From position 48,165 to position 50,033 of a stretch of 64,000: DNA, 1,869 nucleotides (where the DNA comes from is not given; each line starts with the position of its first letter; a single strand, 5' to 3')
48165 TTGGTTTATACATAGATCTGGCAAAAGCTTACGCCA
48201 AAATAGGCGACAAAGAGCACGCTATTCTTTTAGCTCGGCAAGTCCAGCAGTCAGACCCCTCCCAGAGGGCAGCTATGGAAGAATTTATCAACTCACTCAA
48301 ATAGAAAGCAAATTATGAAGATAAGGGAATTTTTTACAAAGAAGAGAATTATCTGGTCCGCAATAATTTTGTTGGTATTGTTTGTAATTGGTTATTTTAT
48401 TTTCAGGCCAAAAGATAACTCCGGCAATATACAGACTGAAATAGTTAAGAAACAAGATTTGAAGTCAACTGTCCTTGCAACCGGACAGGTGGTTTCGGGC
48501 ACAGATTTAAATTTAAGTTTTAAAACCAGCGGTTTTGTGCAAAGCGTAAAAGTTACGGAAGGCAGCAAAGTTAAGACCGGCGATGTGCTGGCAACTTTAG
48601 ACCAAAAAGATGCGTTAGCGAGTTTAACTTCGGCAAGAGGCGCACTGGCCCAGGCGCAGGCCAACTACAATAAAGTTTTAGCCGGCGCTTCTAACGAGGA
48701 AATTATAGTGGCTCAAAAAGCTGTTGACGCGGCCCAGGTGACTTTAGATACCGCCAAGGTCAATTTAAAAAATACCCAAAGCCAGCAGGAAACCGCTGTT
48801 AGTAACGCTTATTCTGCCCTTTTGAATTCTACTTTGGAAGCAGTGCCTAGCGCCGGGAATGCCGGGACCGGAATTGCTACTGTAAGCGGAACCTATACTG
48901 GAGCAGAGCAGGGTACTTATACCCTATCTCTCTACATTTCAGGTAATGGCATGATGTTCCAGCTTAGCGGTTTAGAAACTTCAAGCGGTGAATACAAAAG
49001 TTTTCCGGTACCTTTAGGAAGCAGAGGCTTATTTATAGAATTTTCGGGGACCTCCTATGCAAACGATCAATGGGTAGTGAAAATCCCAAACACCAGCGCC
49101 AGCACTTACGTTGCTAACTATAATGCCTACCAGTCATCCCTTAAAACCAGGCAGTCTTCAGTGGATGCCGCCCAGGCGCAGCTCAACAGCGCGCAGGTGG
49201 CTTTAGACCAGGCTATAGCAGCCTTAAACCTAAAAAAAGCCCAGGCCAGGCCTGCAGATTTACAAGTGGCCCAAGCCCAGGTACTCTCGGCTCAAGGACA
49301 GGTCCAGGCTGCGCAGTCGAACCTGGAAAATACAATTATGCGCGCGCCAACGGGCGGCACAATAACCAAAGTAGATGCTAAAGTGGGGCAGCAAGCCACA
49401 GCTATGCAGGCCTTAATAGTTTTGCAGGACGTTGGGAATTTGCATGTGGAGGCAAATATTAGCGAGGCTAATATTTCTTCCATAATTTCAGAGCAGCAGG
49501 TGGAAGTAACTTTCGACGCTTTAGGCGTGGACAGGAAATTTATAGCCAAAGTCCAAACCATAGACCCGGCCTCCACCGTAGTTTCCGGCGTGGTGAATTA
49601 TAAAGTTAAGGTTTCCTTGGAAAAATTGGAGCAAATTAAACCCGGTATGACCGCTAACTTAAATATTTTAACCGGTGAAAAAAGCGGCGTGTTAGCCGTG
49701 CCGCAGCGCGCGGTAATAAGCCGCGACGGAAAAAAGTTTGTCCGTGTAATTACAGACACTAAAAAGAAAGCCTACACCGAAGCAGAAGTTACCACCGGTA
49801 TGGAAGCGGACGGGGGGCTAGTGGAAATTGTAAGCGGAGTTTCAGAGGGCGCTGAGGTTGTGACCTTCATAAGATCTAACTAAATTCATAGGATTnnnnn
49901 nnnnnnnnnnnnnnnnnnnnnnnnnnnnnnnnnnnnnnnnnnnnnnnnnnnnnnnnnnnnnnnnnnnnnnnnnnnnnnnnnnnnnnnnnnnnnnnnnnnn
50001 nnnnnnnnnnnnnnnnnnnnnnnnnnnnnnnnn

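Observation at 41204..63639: Candidate surface-protein O-glycosylation / S-layer assembly locus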

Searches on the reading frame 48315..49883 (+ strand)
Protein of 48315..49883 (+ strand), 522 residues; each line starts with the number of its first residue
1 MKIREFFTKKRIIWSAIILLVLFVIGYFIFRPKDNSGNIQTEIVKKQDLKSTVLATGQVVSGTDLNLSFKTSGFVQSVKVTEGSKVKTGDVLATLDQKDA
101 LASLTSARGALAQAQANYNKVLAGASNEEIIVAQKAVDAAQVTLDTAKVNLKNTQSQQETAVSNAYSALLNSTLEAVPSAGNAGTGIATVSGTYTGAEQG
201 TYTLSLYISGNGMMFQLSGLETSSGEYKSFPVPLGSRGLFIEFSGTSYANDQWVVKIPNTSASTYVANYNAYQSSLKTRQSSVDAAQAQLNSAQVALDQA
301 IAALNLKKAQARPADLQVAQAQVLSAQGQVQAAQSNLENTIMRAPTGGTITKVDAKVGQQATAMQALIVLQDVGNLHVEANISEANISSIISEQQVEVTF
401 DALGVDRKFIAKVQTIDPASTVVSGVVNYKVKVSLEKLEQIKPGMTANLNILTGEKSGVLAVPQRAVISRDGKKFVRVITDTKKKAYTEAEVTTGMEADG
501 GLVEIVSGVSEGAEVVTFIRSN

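Call 3: search_protein_families(library=pfam, proteins=[window:48315-49883:+], max_evalue=0.01)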
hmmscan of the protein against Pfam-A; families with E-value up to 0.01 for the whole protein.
window:48315-49883:+ (522 aa): 5 families
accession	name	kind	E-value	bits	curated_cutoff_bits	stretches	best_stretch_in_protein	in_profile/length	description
PF16576.10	HlyD_D23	-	1.4e-15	57.6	30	1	285-447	58-214/214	Barrel-sandwich domain of CusB or HlyD membrane-fusion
PF13437.12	HlyD_3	-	3.5e-13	50.6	22.2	1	343-444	3-106/106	HlyD family secretion protein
PF13533.13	Biotin_lipoyl_2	-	6.8e-10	39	29.8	1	66-96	2-32/32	Biotin-lipoyl like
PF12700.13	HlyD_2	-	1.5e-05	24.4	25.1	1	10-106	9-105/416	HlyD family secretion protein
PF00364.28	Biotin_lipoyl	-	7.6e-05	22.9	22.1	0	68-95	46-73/73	Biotin-requiring enzyme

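Call 7: search_protein_families(library=ncbifam, proteins=[window:48315-49883:+], max_evalue=0.01)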
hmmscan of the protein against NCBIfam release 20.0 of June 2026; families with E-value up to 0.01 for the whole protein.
window:48315-49883:+ (522 aa): 23 families
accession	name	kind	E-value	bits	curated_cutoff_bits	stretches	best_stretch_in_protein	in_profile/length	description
TIGR01730.1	RND_mfp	subfamily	6.4e-50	169.9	94.9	2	270-517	60-307/322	efflux RND transporter periplasmic adaptor subunit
NF002939.0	PRK03598.1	equivalog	1.4e-28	100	393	2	31-162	25-143/332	secretion protein HlyD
NF008606.0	PRK11578.1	equivalog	1.2e-26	93.7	342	2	283-517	133-362/371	macrolide transporter subunit MacA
TIGR00998.1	8a0101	subfamily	1.4e-26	93.2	390.8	2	281-427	146-292/334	EmrA/EmrK family multidrug efflux transporter periplasmic adaptor subunit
TIGR00999.1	8a0102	subfamily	2.7e-24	85.7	319.3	1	267-517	20-264/271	CzcB/NccB family metal efflux transporter periplasmic adaptor subunit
TIGR01843.1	type_I_hlyD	subfamily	6.3e-18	64.9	208.65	2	49-163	27-141/422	HlyD family type I secretion periplasmic adaptor subunit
TIGR02971.1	heterocyst_DevB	subfamily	3.5e-17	62.8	129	2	273-404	134-268/327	ABC exporter membrane fusion protein, DevB family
NF007785.0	PRK10476.1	equivalog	3.8e-15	55.5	376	1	281-399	152-268/347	multidrug transporter subunit MdtN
NF011715.0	PRK15136.1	equivalog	1.5e-13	50.2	563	2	283-417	160-293/390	multidrug efflux MFS transporter periplasmic adaptor subunit EmrA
NF038010.1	ABC_adapt_DarC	equivalog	1.2e-12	47.3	450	1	303-520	194-405/417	darobactin export ABC transporter periplasmic adaptor subunit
NF033138.2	RND-peri-MexC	equivalog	1.7e-12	47.2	625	2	70-196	69-194/375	MexC family multidrug efflux RND transporter periplasmic adaptor subunit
NF007850.1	PRK10559.1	equivalog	7.4e-11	41.7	400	2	296-430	104-236/303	p-hydroxybenzoic acid efflux pump subunit AaeA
TIGR04320.1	Surf_Exclu_PgrA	domain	1.3e-10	41.1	70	2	243-340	246-348/360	SEC10/PgrA surface exclusion domain-containing protein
NF045904.1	RND-peri-MexE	equivalog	1.3e-10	40.8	714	2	54-161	53-165/390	multidrug efflux RND transporter periplasmic adaptor subunit MexE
NF007303.0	PRK09783.1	subfamily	4.8e-10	38.4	390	1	339-517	214-386/414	copper/silver efflux system membrane fusion protein CusB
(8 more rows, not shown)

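Call 9: find_encoding_contigs(protein=window:48315-49883:+, flank=10000, max_places=6)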
Protein window:48315-49883:+ (522 aa): 17 contigs read that carry it; 6 places shown.
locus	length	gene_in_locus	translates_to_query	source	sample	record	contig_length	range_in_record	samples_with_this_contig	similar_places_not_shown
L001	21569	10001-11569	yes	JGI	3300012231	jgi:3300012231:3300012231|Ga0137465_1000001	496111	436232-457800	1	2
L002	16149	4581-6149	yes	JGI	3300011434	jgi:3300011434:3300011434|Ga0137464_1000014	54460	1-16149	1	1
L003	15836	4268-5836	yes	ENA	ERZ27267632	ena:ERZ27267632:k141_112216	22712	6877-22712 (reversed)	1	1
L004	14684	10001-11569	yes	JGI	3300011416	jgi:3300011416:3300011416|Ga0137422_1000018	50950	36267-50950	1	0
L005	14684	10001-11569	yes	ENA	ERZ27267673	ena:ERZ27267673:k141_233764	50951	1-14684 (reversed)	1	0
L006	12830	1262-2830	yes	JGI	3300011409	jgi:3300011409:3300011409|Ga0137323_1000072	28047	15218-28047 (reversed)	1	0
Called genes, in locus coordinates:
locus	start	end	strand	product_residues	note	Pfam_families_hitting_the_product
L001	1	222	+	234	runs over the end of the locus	PF18306:LDcluster4, PF03641:Lysine_decarbox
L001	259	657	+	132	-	PF13366:PDDEXK_3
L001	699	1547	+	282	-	PF00923:TAL_FSA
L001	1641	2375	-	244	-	-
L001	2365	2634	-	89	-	-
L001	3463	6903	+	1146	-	-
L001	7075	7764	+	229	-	PF23233:HAT_Syf1_CNRKL1_N (faint), PF00515:TPR_1 (faint), PF07719:TPR_2 (faint), PF13181:TPR_8 (faint), PF13428:TPR_14 (faint), PF14559:TPR_19 (faint), PF13414:TPR_11 (faint), PF23241:HAT_PRP39_C (weak), +2 more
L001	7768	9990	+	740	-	PF04932:Wzy_C, PF07719:TPR_2 (faint), PF13428:TPR_14 (faint), PF14559:TPR_19 (faint)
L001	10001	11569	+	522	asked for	PF25919:BSH_CusB (faint), PF25917:BSH_RND (weak), PF25973:BSH_CzcB (faint), PF25881:HH_YBHG (weak), PF25954:Beta-barrel_RND_2 (weak), PF25990:Beta-barrel_YknX (weak), PF25989:YknX_C (weak)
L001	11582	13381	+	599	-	PF00082:Peptidase_S8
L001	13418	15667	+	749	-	PF04932:Wzy_C, PF13424:TPR_12 (faint), PF13428:TPR_14 (faint), PF14559:TPR_19 (faint)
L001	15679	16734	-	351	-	PF13477:Glyco_trans_4_2 (weak), PF13439:Glyco_transf_4, PF13579:Glyco_trans_4_4, PF00534:Glycos_transf_1, PF13692:Glyco_trans_1_4, PF20706:GT4-conflict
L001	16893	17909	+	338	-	PF01370:Epimerase, PF04321:RmlD_sub_bind, PF16363:GDP_Man_Dehyd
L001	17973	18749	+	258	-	PF03372:Exo_endo_phos, PF14529:Exo_endo_phos_2 (faint)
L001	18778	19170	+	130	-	PF05635:23S_rRNA_IVP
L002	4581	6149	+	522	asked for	PF25919:BSH_CusB (faint), PF25917:BSH_RND (weak), PF25973:BSH_CzcB (faint), PF25881:HH_YBHG (weak), PF25954:Beta-barrel_RND_2 (weak), PF25990:Beta-barrel_YknX (weak), PF25989:YknX_C (weak)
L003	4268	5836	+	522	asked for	PF25919:BSH_CusB (faint), PF25917:BSH_RND (weak), PF25973:BSH_CzcB (faint), PF25881:HH_YBHG (weak), PF25954:Beta-barrel_RND_2 (weak), PF25990:Beta-barrel_YknX (weak), PF25989:YknX_C (weak)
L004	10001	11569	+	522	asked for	PF25919:BSH_CusB (faint), PF25917:BSH_RND (weak), PF25973:BSH_CzcB (faint), PF25881:HH_YBHG (weak), PF25954:Beta-barrel_RND_2 (weak), PF25990:Beta-barrel_YknX (weak), PF25989:YknX_C (weak)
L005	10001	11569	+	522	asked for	PF25919:BSH_CusB (faint), PF25917:BSH_RND (weak), PF25973:BSH_CzcB (faint), PF25881:HH_YBHG (weak), PF25954:Beta-barrel_RND_2 (weak), PF25990:Beta-barrel_YknX (weak), PF25989:YknX_C (weak)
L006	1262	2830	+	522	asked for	PF25919:BSH_CusB (faint), PF25917:BSH_RND (weak), PF25973:BSH_CzcB (faint), PF25881:HH_YBHG (weak), PF25954:Beta-barrel_RND_2 (weak), PF25990:Beta-barrel_YknX (weak), PF25989:YknX_C (weak)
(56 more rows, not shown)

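Call 76: find_homologous_proteins(query=window:48315-49883:+)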
Query window:48315-49883:+ (522 aa): 2235 proteins with E <= 0.001 among 8000 candidates; the best 120 are listed.
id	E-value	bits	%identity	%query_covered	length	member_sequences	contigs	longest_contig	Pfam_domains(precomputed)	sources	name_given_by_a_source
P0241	0.0e+0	1078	100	100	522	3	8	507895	PF25973.1,PF25881.1,PF25989.1,PF25990.1,PF25919.1,PF25917.1,PF25954.1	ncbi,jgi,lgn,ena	-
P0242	6.2e-204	696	64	100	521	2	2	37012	PF25984.1,PF25881.1,PF25989.1,PF00364.29,PF25990.1,PF25919.1,PF25954.1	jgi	jgi:HlyD family secretion protein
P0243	4.1e-203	693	65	99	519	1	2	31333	PF25984.1,PF25881.1,PF25989.1,PF00364.29,PF25990.1,PF25919.1,PF25917.1,PF25954.1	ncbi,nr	ncbi:MAG TPA: efflux RND transporter periplasmic adaptor subunit [Patescibacteria group bacterium]|n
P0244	5.1e-202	690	64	100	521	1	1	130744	PF25984.1,PF25881.1,PF25989.1,PF25990.1,PF25967.1,PF25917.1,PF25954.1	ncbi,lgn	-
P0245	1.6e-199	681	65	100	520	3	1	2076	PF25990.1,PF25919.1,PF25954.1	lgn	-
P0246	1.8e-199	681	64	100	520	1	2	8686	PF25973.1,PF25881.1,PF25989.1,PF00364.29,PF25990.1,PF25967.1,PF25919.1,PF25917.1,PF25975.1,PF25954.1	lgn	-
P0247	6.6e-198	676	65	100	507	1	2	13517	PF25984.1,PF25881.1,PF25989.1,PF00364.29,PF25990.1,PF25967.1,PF25919.1,PF25917.1,PF25954.1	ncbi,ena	-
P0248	2.5e-197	674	65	98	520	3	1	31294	PF13375.13,PF25984.1,PF00364.29,PF25990.1,PF25919.1,PF25917.1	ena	-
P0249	4.6e-197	673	63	100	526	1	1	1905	PF25881.1,PF25989.1,PF25990.1,PF25919.1,PF25917.1,PF25954.1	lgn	-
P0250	1.3e-196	672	63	100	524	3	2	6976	PF25990.1,PF25919.1,PF25954.1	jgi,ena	-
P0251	3.9e-196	670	63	100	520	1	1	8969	PF25984.1,PF25881.1,PF25989.1,PF25990.1,PF25967.1,PF25954.1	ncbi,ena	-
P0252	1.7e-195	668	62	100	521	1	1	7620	PF25881.1,PF25989.1,PF25990.1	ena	-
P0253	6.3e-194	663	61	98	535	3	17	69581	PF25984.1,PF25881.1,PF25989.1,PF00364.29,PF25990.1,PF25917.1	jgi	jgi:HlyD family secretion protein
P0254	4.7e-193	660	62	100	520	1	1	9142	PF25881.1,PF25989.1,PF00364.29,PF25990.1,PF25919.1,PF25954.1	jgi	jgi:HlyD family secretion protein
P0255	8.2e-193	659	63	100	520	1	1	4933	PF25984.1,PF00364.29,PF25990.1,PF25967.1,PF25919.1,PF25954.1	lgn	-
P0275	7.1e-186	636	60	99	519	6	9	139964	PF25984.1,PF25989.1,PF00364.29,PF25990.1,PF25967.1,PF25919.1,PF25954.1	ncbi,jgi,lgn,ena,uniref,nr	ncbi:MAG: hypothetical protein A3H69_01835 [Candidatus Sungbacteria bacterium RIFCSPLOWO2_02_FULL_47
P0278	8.3e-186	636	61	100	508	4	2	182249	PF25973.1,PF05896.18,PF25984.1,PF25881.1,PF00364.29,PF25990.1,PF25919.1,PF25917.1,PF25954.1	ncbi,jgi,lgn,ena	ncbi:MAG: efflux RND transporter periplasmic adaptor subunit [Candidatus Doudnabacteria bacterium]|j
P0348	5.6e-176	604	59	99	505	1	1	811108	PF25984.1,PF26002.1,PF25881.1,PF25989.1,PF25990.1,PF25919.1,PF25917.1,PF25954.1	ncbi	-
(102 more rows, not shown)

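Call 77: find_encoding_contigs(protein=P0348, flank=7000, max_places=1)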
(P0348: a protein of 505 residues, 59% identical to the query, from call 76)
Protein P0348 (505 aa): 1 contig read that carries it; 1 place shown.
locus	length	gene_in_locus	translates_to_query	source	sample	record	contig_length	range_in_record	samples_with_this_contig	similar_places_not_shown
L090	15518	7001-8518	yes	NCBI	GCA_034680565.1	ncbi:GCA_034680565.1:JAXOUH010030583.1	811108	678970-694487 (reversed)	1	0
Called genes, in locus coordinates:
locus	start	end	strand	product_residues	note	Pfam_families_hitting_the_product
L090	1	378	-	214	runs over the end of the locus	-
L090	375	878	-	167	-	-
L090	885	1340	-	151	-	-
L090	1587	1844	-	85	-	-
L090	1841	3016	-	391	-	PF13479:AAA_24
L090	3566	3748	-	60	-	-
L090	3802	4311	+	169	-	PF07963:N_methyl (weak)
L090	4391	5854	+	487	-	-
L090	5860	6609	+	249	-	PF26317:CntK_N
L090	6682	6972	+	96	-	PF04014:MazE_antitoxin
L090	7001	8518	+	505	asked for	PF25919:BSH_CusB (faint), PF25917:BSH_RND (weak), PF25984:BSH_YknX (faint), PF25881:HH_YBHG (faint), PF25954:Beta-barrel_RND_2 (weak), PF25990:Beta-barrel_YknX, PF26002:Beta-barrel_AprE (faint), PF25989:YknX_C (weak)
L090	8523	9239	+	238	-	PF00005:ABC_tran, PF02463:SMC_N (weak), PF13304:AAA_21 (faint)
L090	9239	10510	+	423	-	PF12704:MacB_PCD, PF02687:FtsX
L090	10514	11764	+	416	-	PF12704:MacB_PCD, PF02687:FtsX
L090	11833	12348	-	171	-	PF01740:STAS (weak)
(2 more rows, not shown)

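Call 78: find_encoding_contigs(protein=P0278, flank=7000, max_places=1)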
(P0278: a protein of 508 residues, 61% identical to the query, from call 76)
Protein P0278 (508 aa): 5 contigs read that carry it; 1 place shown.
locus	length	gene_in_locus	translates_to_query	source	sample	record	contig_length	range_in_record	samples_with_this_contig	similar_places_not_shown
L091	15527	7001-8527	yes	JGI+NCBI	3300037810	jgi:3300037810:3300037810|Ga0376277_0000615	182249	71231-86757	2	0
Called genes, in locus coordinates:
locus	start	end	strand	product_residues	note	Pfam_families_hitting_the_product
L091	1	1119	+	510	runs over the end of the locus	-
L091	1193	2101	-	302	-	PF10672:Methyltrans_SAM (weak)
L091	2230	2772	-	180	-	-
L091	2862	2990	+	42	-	-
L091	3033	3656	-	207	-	-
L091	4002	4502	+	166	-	PF07963:N_methyl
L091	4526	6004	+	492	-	-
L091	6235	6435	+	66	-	-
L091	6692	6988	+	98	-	PF04014:MazE_antitoxin (weak)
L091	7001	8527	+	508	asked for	PF25919:BSH_CusB (faint), PF05896:NQRA_N (faint), PF00364:Biotin_lipoyl (faint), PF25917:BSH_RND (weak), PF25973:BSH_CzcB (weak), PF25984:BSH_YknX (weak), PF25954:Beta-barrel_RND_2 (weak), PF25990:Beta-barrel_YknX, +1 more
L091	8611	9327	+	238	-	PF00005:ABC_tran, PF02463:SMC_N (weak), PF13304:AAA_21 (faint)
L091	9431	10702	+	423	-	PF12704:MacB_PCD, PF02687:FtsX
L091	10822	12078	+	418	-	PF12704:MacB_PCD, PF02687:FtsX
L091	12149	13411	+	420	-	PF00070:Pyr_redox (faint), PF07992:Pyr_redox_2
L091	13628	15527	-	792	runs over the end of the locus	PF01751:Toprim, PF01131:Topoisom_bac, PF01396:Zn_ribbon_Top1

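Call 79: find_encoding_contigs(protein=P0275, flank=7000, max_places=1)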
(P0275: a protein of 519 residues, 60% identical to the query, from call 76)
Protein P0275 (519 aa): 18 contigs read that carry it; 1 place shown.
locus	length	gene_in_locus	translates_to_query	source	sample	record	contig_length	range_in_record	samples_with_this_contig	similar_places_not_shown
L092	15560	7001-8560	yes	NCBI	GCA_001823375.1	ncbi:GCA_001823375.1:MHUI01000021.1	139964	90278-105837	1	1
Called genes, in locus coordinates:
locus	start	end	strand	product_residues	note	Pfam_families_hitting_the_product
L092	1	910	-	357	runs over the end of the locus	-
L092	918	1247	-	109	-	PF03819:MazG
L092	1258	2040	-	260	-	PF12146:Hydrolase_4 (weak), PF00561:Abhydrolase_1 (faint), PF00326:Peptidase_S9, PF12697:Abhydrolase_6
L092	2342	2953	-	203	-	PF06725:3D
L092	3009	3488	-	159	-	-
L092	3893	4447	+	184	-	PF02698:DUF218 (weak)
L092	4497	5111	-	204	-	-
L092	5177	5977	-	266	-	PF04402:SIMPL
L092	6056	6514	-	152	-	PF04224:DUF417 (faint), PF07681:DoxX (weak)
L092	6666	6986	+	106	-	-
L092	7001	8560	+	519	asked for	PF00364:Biotin_lipoyl (faint), PF25919:BSH_CusB (faint), PF25984:BSH_YknX (faint), PF25954:Beta-barrel_RND_2 (weak), PF25990:Beta-barrel_YknX (weak), PF25967:RND-MFP_C (weak), PF25989:YknX_C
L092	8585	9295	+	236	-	PF00005:ABC_tran, PF02463:SMC_N (faint), PF13304:AAA_21 (faint)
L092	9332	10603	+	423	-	PF12704:MacB_PCD, PF02687:FtsX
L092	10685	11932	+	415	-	PF12704:MacB_PCD, PF02687:FtsX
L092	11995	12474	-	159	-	PF00160:Pro_isomerase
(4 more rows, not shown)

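Call 82: find_related_loci(query=A5, collection=metagenome_contigs, flank=6000)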
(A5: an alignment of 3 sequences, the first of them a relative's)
Query A5 (423 aa) in metagenome_contigs; peptide patterns used: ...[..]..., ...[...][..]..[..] (x = any residue, [..] = any of these).
600 stretches matched a pattern (row limit reached: there are more); 51 encode a relative of the query (tblastn E <= 1e-3); 51 distinct loci.
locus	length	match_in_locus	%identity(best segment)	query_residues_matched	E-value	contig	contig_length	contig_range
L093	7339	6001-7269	90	1-423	0e+0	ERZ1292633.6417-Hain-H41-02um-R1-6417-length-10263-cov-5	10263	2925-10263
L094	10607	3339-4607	88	1-423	0e+0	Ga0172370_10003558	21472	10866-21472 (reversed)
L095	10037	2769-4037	80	1-423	0e+0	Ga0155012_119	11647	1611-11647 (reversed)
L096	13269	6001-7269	74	1-423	0e+0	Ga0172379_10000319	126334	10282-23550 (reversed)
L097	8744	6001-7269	73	1-423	0e+0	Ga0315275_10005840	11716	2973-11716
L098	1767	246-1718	72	1-423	0e+0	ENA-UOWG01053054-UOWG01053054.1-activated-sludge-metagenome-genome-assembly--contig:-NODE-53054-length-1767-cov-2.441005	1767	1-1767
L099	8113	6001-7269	79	1-423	0e+0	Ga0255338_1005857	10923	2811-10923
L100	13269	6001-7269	72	1-423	0e+0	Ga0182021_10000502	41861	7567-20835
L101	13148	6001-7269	74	1-423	0e+0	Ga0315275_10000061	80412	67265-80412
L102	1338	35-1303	70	1-423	0e+0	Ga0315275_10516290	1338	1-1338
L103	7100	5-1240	74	12-423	0e+0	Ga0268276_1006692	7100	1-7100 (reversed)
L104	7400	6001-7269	74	1-423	0e+0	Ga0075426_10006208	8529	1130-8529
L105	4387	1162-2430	74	1-423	0e+0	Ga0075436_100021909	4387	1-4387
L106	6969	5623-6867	74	1-423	0e+0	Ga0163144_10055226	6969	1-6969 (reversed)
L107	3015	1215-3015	73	1-422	0e+0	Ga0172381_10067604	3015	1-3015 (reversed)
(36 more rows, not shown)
